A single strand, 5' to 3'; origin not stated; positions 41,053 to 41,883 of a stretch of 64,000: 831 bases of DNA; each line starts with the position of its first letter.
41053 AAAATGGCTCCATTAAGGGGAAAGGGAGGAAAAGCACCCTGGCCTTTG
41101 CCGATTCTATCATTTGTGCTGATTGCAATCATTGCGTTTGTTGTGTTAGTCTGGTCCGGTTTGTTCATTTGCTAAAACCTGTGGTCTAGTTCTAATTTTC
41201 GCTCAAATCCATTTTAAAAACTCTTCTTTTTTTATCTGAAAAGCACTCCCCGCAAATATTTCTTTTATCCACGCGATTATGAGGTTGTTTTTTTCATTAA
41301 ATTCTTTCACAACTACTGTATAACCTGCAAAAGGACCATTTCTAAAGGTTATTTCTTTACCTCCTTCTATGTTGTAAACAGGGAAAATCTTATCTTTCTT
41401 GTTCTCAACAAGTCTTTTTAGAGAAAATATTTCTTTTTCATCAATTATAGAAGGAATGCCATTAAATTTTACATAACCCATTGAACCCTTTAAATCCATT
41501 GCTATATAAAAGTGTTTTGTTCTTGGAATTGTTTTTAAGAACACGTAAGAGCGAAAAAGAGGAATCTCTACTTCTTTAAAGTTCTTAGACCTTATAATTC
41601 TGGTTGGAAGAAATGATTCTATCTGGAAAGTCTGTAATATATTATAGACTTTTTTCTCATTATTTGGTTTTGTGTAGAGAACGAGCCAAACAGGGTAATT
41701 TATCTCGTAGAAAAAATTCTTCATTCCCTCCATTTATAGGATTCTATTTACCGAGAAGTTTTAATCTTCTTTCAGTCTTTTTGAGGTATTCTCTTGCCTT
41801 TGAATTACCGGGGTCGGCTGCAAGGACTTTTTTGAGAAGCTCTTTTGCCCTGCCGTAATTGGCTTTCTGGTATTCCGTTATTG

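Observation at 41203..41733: Specialised NusG/RfaH-like paralogue embedded in the polysaccharide locus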

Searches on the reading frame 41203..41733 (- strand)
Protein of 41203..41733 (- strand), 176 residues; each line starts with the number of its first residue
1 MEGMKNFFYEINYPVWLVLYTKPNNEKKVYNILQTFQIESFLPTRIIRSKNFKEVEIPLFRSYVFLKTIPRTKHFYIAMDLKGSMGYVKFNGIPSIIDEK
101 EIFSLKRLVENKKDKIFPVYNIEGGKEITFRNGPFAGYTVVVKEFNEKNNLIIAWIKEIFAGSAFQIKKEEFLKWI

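Call 3: search_protein_families(library=pfam, proteins=[window:41203-41733:-], max_evalue=0.1)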
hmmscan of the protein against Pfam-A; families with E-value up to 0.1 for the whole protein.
window:41203-41733:- (176 aa): 3 families
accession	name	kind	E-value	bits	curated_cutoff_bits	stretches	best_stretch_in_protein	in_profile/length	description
PF02357.24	NusG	-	2e-12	47.9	22.2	1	16-105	3-92/93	Transcription termination factor nusG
PF00467.35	KOW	-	0.022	15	22.3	1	132-152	9-29/32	KOW motif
PF23290.1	KOW5_SPT5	-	0.037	14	27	0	125-148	3-26/46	Transcription elongation factor SPT5, fifth KOW domain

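Call 4: search_protein_families(library=ncbifam, proteins=[window:41203-41733:-], max_evalue=0.1)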
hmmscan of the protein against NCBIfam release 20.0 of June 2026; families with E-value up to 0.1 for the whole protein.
window:41203-41733:- (176 aa): 5 families
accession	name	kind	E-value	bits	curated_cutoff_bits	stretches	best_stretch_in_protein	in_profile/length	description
NF033644.1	antiterm_UpxY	subfamily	1.5e-23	83.6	100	1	16-169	1-161/164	UpxY family transcription antiterminator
TIGR01955.1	RfaH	equivalog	1.6e-12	47.7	144.5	1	16-146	1-133/159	transcription/translation regulatory transformer protein RfaH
NF033641.1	antiterm_LoaP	exception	2.3e-11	44.1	125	1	16-162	1-152/166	antiterminator LoaP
NF006534.0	PRK09014.1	equivalog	3.4e-10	40.1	124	1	16-146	4-134/162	transcription/translation regulatory transformer protein RfaH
TIGR00922.1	nusG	equivalog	1.1e-08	35.1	135.7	1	3-151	26-148/172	transcription termination/antitermination protein NusG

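Call 10: find_homologous_proteins(query=window:41203-41733:-)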
Query window:41203-41733:- (176 aa): 13 proteins with E <= 0.001 among 59 candidates.
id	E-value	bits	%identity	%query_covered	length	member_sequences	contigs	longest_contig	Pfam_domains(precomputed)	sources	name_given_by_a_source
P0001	2.2e-110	384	100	100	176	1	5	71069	PF02357.25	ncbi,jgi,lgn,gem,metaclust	jgi:transcription antitermination factor NusG|metaclust:\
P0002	2.2e-90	319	82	100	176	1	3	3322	PF02357.25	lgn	-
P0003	4.0e-76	273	71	98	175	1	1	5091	PF02357.25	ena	-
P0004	8.8e-76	272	69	96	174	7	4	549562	PF02357.25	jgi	jgi:transcription antitermination factor NusG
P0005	2.1e-75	271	70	96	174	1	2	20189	PF02357.25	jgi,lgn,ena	-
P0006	1.4e-74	268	69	97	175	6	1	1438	PF02357.25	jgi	-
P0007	1.3e-73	265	67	99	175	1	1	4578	PF02357.25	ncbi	-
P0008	3.4e-73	263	67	97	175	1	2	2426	PF02357.25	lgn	-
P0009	2.8e-72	260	69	98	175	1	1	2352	PF02357.25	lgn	-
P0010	9.8e-72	259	64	100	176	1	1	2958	PF02357.25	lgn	-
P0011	8.7e-62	226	60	100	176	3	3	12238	PF02357.25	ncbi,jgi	-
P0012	4.4e-57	211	56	100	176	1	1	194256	PF02357.25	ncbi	-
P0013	5.0e-8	51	34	78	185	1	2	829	PF02357.25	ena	-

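Call 12: find_encoding_contigs(protein=P0001, flank=10000, max_places=4)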
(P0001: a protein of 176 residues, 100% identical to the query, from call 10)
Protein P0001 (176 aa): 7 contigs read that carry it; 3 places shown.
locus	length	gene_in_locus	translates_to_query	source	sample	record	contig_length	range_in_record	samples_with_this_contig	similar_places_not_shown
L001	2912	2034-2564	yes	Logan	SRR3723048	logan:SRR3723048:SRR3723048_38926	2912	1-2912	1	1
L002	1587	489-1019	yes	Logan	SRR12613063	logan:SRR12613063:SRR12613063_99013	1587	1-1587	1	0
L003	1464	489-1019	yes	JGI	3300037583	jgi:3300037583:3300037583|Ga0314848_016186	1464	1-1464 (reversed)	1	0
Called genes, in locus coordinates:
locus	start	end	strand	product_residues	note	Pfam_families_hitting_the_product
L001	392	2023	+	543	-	PF13181:TPR_8 (faint), PF00515:TPR_1 (faint), PF07719:TPR_2 (faint), PF13414:TPR_11 (faint), PF13428:TPR_14 (faint), PF14559:TPR_19 (faint)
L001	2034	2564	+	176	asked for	PF02357:NusG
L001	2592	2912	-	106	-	?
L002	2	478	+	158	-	?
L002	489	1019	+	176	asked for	PF02357:NusG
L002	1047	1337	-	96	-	-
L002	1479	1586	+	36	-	?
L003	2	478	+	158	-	?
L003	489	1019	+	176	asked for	PF02357:NusG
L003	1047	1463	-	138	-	?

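Call 13: find_encoding_contigs(protein=P0004, flank=10000, max_places=3)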
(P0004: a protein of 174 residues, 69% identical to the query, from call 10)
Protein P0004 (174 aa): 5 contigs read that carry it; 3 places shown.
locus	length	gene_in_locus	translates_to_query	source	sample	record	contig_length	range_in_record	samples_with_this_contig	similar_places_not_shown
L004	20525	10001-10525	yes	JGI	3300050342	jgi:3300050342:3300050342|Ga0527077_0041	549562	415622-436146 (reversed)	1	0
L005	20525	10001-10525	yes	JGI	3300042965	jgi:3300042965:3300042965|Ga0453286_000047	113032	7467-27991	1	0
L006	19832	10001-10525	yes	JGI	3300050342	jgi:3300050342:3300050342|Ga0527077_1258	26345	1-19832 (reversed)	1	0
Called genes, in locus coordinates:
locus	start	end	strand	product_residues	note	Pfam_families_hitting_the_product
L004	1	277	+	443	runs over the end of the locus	PF04932:Wzy_C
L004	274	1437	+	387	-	PF13439:Glyco_transf_4, PF20706:GT4-conflict, PF00534:Glycos_transf_1, PF13692:Glyco_trans_1_4, PF13524:Glyco_trans_1_2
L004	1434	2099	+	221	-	PF02353:CMAS, PF13489:Methyltransf_23, PF06325:PrmA (weak), PF13649:Methyltransf_25, PF13847:Methyltransf_31, PF08241:Methyltransf_11, PF08242:Methyltransf_12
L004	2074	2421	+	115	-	PF18924:DUF5674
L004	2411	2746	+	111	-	-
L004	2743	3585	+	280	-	PF00535:Glycos_transf_2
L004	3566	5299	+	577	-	PF02543:Carbam_trans_N, PF16861:Carbam_trans_C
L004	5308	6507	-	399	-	PF00534:Glycos_transf_1, PF13692:Glyco_trans_1_4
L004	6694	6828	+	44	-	-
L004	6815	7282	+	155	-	PF09970:DUF2204 (weak)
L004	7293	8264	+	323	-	PF01370:Epimerase, PF16363:GDP_Man_Dehyd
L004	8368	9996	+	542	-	PF14863:Alkyl_sulf_dimr (faint), PF00515:TPR_1 (faint), PF07719:TPR_2 (faint), PF13181:TPR_8 (faint), PF13428:TPR_14 (faint), PF14559:TPR_19 (faint)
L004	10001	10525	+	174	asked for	PF02357:NusG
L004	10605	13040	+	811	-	PF01656:CbiA (faint), PF13807:GNVR, PF13614:AAA_31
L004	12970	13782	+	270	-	PF05575:V_cholerae_RfbT (weak), PF05050:Methyltransf_21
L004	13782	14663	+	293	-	PF05050:Methyltransf_21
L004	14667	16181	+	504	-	PF13440:Polysacc_synt_3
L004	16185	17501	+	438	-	-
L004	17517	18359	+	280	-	PF13641:Glyco_tranf_2_3, PF00535:Glycos_transf_2, PF10111:Glyco_tranf_2_2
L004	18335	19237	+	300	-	PF00534:Glycos_transf_1, PF13692:Glyco_trans_1_4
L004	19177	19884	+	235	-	PF00534:Glycos_transf_1, PF13692:Glyco_trans_1_4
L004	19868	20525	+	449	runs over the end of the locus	PF02223:Thymidylate_kin (weak)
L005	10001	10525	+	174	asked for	PF02357:NusG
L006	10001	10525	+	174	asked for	PF02357:NusG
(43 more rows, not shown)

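Call 14: find_encoding_contigs(protein=P0012, flank=10000, max_places=3)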
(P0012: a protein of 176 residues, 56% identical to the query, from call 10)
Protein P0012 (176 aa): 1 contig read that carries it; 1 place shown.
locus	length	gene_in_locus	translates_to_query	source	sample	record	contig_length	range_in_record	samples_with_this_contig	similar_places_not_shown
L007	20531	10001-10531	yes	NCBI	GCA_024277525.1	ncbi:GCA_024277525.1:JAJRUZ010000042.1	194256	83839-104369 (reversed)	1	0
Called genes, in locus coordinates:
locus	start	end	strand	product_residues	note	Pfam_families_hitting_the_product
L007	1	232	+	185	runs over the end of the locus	PF01558:POR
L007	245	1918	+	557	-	PF14691:Fer4_20, PF00070:Pyr_redox (weak), PF01266:DAO (weak), PF07992:Pyr_redox_2, PF13450:NAD_binding_8, PF13738:Pyr_redox_3 (weak), PF13187:Fer4_9 (weak), PF00037:Fer4 (weak), +6 more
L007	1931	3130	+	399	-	PF01855:POR_N, PF17147:PFOR_II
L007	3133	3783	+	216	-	PF13650:Asp_protease_2, PF13975:gag-asp_proteas (weak)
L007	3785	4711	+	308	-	PF02775:TPP_enzyme_C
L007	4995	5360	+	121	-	-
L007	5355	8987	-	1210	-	PF00211:Guanylate_cyc, PF13191:AAA_16, PF28559:TPR_SusR, PF13424:TPR_12, PF00515:TPR_1, PF13424:TPR_12, PF00515:TPR_1, PF13424:TPR_12, +20 more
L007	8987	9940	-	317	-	-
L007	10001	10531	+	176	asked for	PF02357:NusG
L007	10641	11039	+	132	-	PF18498:DUF5618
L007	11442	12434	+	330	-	PF00155:Aminotran_1_2 (weak), PF00202:Aminotran_3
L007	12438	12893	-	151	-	-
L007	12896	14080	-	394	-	PF11398:DUF2813 (faint), PF13175:AAA_15, PF13476:AAA_23, PF13304:AAA_21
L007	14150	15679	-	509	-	PF04675:DNA_ligase_A_N (weak), PF01068:DNA_ligase_A_M, PF04679:DNA_ligase_A_C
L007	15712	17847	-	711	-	PF06452:CBM9_1, PF19313:DUF5916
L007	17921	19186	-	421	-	PF02844:GARS_N, PF01071:GARS_A, PF02222:ATP-grasp, PF02786:CPSase_L_D2, PF02843:GARS_C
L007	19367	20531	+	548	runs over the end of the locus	PF07675:Cleaved_Adhesin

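Call 15: list_cluster_members(proteins=[P0001, P0004, P0007, P0011, P0012, P0005])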
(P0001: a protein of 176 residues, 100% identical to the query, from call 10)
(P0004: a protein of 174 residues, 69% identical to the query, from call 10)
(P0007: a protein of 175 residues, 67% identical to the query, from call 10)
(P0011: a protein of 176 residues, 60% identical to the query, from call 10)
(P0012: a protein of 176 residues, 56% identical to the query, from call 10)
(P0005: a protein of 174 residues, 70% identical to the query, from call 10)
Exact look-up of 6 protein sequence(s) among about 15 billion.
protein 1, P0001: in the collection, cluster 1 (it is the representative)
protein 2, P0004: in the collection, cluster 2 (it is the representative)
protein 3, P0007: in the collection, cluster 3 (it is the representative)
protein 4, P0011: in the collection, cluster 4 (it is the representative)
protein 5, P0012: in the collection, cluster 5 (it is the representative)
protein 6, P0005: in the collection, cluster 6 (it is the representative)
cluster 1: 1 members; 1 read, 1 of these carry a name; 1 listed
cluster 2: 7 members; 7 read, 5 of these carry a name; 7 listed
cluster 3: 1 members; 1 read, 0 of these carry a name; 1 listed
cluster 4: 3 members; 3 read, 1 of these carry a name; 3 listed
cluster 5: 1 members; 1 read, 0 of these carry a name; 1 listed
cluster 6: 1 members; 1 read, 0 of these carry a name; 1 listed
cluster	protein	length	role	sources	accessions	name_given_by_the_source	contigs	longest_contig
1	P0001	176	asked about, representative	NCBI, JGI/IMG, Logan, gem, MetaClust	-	transcription antitermination factor NusG | \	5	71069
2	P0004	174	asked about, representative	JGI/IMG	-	transcription antitermination factor NusG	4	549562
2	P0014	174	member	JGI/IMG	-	transcription antitermination factor NusG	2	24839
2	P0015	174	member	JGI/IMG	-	transcription antitermination factor NusG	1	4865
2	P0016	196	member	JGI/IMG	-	transcription antitermination factor NusG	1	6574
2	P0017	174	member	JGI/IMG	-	transcription antitermination factor NusG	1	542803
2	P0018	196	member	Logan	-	-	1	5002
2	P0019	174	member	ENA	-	-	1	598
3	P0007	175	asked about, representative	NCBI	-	-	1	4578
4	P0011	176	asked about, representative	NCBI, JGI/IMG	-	-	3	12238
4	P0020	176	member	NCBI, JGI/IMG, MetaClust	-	\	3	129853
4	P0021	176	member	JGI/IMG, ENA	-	-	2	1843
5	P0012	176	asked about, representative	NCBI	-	-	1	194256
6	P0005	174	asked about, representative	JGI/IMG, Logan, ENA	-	-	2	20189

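Call 27: find_related_loci(query=A1, collection=genome_contigs, flank=10000)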
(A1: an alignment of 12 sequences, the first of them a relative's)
Query A1 (176 aa) in genome_contigs; peptide patterns used: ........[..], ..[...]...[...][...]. (x = any residue, [..] = any of these).
287 stretches matched a pattern; 267 encode a relative of the query (tblastn E <= 1e-3); the best 80 are kept; 80 distinct loci.
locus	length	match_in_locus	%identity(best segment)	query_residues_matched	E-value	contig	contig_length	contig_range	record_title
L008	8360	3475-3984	70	7-176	9e-80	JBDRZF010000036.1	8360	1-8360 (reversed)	MAG: candidate division WOR-3 bacterium isolate SRBZ-2_201901_bins_168 SRBZ-2_201901_bins_168_scaffold_36, whole genome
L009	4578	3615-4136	67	3-176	1e-77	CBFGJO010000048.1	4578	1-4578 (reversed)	MAG: candidate division WOR-3 bacterium isolate QZM1.Bin.43.optimized.1 genome assembly, contig: NODE_48_length_4578_cov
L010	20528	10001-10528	56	1-176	2e-62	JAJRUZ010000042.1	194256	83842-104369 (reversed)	MAG: candidate division WOR-3 bacterium isolate Dive96_bin10.253 k141_1995235, whole genome shotgun sequence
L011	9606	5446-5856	40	16-148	8e-24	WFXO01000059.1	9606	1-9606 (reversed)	MAG: candidate division WOR-3 bacterium isolate S141_55 k151_269325, whole genome shotgun sequence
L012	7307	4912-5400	32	11-174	3e-21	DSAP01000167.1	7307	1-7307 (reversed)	MAG TPA_asm: bacterium isolate SpSt-1151 Ga0129302_1006467, whole genome shotgun sequence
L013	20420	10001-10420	34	16-153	8e-19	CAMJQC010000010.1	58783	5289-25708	MAG: uncultured Bacteroidales bacterium isolate SRR12081302_bin.11_metaWRAP_v1.3_MAG genome assembly, contig: ERZ1228977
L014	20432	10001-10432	32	10-153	2e-18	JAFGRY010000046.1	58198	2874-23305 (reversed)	MAG: bacterium isolate Zod_Metabat.86 k87_14255213, whole genome shotgun sequence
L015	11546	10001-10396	35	10-137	2e-17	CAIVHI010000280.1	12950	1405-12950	MAG: uncultured Bacteroidetes bacterium isolate Umea_bin-04691 genome assembly, contig: bin-04691:280/523, whole genome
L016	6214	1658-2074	32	16-152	2e-17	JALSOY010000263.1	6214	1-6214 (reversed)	MAG: candidate division WOR-3 bacterium isolate 356-284_metabat2_scaf2bin.015 356-284_scaffold_9338_c1, whole genome sho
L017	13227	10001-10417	33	16-152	3e-17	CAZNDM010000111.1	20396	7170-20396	MAG TPA_asm: uncultured bacterium isolate binchicken_co219_311 genome assembly, contig: k141_355832, whole genome shotgu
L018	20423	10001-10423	31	16-153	1e-16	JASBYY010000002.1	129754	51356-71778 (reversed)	MAG: Bacteroidales bacterium isolate bin-38 c_000000000104, whole genome shotgun sequence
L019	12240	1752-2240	28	11-170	7e-16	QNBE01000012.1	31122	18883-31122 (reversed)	MAG: candidate division WOR-3 bacterium isolate B36_G15 B36_Guay15_scaffold_00095, whole genome shotgun sequence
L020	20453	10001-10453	28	4-151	8e-16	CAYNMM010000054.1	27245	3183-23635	MAG TPA_asm: uncultured bacterium isolate binchicken_co219_312 genome assembly, contig: k141_313752, whole genome shotgu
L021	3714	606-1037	30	11-151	9e-16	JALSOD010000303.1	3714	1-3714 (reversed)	MAG: candidate division WOR-3 bacterium isolate 356-284_metabat1_scaf2bin.094 356-284_scaffold_8769_c2, whole genome sho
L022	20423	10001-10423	34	16-153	9e-16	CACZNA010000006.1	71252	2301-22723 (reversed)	MAG: uncultured Bacteroidia bacterium isolate RUG12769 genome assembly, contig: RUG12769_asm_6, whole genome shotgun seq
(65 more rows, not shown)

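Call 28: find_related_loci(query=A1, collection=metagenome_contigs, flank=10000)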
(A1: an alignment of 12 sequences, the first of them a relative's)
Query A1 (176 aa) in metagenome_contigs; peptide patterns used: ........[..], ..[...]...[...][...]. (x = any residue, [..] = any of these).
327 stretches matched a pattern; 293 encode a relative of the query (tblastn E <= 1e-3); the best 80 are kept; 80 distinct loci.
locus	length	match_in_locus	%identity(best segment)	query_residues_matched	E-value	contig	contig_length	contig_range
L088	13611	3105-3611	70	8-176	2e-79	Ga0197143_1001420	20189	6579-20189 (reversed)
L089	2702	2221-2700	68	7-166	3e-74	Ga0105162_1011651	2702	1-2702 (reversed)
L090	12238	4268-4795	60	1-176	4e-67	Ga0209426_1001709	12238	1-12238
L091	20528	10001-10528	58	1-176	2e-65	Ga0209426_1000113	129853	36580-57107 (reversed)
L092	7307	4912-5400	32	11-174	2e-21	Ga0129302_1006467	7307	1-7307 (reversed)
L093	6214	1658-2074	32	16-152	1e-17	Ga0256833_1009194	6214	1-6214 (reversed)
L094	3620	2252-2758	31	4-167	2e-17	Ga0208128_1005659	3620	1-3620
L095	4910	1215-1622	35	15-149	4e-17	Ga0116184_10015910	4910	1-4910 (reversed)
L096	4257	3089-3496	35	15-149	3e-17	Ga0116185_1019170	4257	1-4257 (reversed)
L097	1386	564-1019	31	16-167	6e-17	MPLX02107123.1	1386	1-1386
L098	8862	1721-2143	31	16-153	1e-16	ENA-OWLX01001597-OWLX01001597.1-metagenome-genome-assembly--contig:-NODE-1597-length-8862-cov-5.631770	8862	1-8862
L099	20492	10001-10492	30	16-164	1e-16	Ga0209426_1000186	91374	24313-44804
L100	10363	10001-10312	36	11-113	2e-16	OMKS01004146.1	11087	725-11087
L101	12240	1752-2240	28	11-170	4e-16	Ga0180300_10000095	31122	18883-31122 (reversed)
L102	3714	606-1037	30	11-151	5e-16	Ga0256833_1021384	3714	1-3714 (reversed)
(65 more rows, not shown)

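Call 44: search_solved_structures(query=A1, max_evalue=0.01, show_alignments=2)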
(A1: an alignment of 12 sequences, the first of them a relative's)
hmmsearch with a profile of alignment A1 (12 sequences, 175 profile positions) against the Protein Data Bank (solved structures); distinct sequences matched with E-value up to 0.01: 15.
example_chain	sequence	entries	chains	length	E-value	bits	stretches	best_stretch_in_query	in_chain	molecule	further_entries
8f5g_A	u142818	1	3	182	4.7e-09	39.7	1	14-149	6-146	Transcription termination/antitermination protein NusG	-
2lq8_A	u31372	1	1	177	3.3e-06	30.5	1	15-149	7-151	Transcription antitermination protein nusG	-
8pen_P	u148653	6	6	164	1.9e-05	28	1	14-151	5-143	Transcription antitermination protein RfaH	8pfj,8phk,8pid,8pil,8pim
2oug_A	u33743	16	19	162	2.2e-05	27.8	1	14-151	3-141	Transcriptional activator rfaH | Transcription antitermination protein RfaH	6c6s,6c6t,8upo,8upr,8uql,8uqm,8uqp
5ond_A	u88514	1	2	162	2.2e-05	27.8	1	14-151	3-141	Transcription antitermination protein RfaH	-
8pfg_P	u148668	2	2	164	0.00042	23.6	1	14-147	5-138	Transcription antitermination protein RfaH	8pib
6gov_G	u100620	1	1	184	0.00051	23.3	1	45-149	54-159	Transcription termination/antitermination protein NusG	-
9w0n_7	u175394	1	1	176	0.00051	23.3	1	46-149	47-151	Transcription termination/antitermination protein NusG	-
2jvv_A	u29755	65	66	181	0.00054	23.2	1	46-149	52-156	Transcription antitermination protein nusG | Transcription termination/antitermination protein NusG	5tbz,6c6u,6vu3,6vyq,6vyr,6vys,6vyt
5ms0_F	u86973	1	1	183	0.00056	23.2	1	46-149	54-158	Transcription termination/antitermination protein NusG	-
6tqn_G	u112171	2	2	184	0.00056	23.2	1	46-149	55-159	Transcription termination/antitermination protein NusG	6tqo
2xhc_A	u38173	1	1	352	0.00067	22.9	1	51-149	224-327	TRANSCRIPTION ANTITERMINATION PROTEIN NUSG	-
9gux_Z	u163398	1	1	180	0.0018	21.6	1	46-149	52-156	Transcription termination/antitermination protein NusG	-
6ztj_CF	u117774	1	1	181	0.0018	21.5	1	46-149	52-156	Transcription termination/antitermination protein NusG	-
8ehq_G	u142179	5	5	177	0.0056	19.9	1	20-155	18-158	Transcription termination/antitermination protein NusG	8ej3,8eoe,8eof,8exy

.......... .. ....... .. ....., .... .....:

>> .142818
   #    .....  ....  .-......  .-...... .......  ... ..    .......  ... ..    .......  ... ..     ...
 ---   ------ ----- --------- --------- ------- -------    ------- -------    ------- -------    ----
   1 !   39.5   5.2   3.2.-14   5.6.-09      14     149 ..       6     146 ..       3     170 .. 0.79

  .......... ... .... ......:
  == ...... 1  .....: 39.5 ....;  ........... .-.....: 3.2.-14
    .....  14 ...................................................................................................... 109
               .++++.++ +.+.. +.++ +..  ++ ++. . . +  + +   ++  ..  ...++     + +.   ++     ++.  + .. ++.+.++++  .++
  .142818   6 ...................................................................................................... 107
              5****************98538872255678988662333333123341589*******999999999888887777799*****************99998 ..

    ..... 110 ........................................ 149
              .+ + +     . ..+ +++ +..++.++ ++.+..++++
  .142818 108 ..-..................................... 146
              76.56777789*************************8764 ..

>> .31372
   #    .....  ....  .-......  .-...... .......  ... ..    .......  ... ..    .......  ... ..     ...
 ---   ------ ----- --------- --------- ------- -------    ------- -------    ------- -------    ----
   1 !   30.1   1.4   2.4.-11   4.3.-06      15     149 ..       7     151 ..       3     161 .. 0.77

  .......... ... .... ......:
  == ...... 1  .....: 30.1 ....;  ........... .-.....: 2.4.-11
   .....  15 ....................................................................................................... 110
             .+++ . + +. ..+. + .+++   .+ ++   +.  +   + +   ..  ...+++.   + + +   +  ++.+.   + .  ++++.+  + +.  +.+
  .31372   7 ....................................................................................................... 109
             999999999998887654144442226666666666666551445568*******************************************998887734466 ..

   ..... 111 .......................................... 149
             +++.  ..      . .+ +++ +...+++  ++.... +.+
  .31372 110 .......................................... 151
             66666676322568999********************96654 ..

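Call 48: predict_structure(alignment_id=A1)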
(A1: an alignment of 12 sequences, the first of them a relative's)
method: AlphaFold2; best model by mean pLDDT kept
length: 176 residues; sequences in the alignment: 12
mean_pLDDT: 59.4   pTM: 0.55
mean pLDDT of the five models: 59.4, 51.5, 50.0, 49.3, 46.5
residues with pLDDT >= 90: 1; 70-90: 59; 50-70: 57; < 50: 59
segments of 3 or more residues with pLDDT < 50: 1-15, 78-121
pLDDT, mean of each block of 10 residues (from residue 1): 35 51 71 73 63 63 59 51 37 34 40 41 72 84 80 70 70 86
secondary structure, 60 per line:
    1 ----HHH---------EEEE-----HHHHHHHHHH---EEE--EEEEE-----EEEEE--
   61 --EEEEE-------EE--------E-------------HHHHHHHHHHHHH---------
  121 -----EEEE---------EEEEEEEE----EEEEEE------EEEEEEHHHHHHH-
elements in order: E17-20 H26-35 E39-41 E44-48 E54-58 E63-67 H99-111 E126-129 E139-146 E151-156 E163-168 H169-175
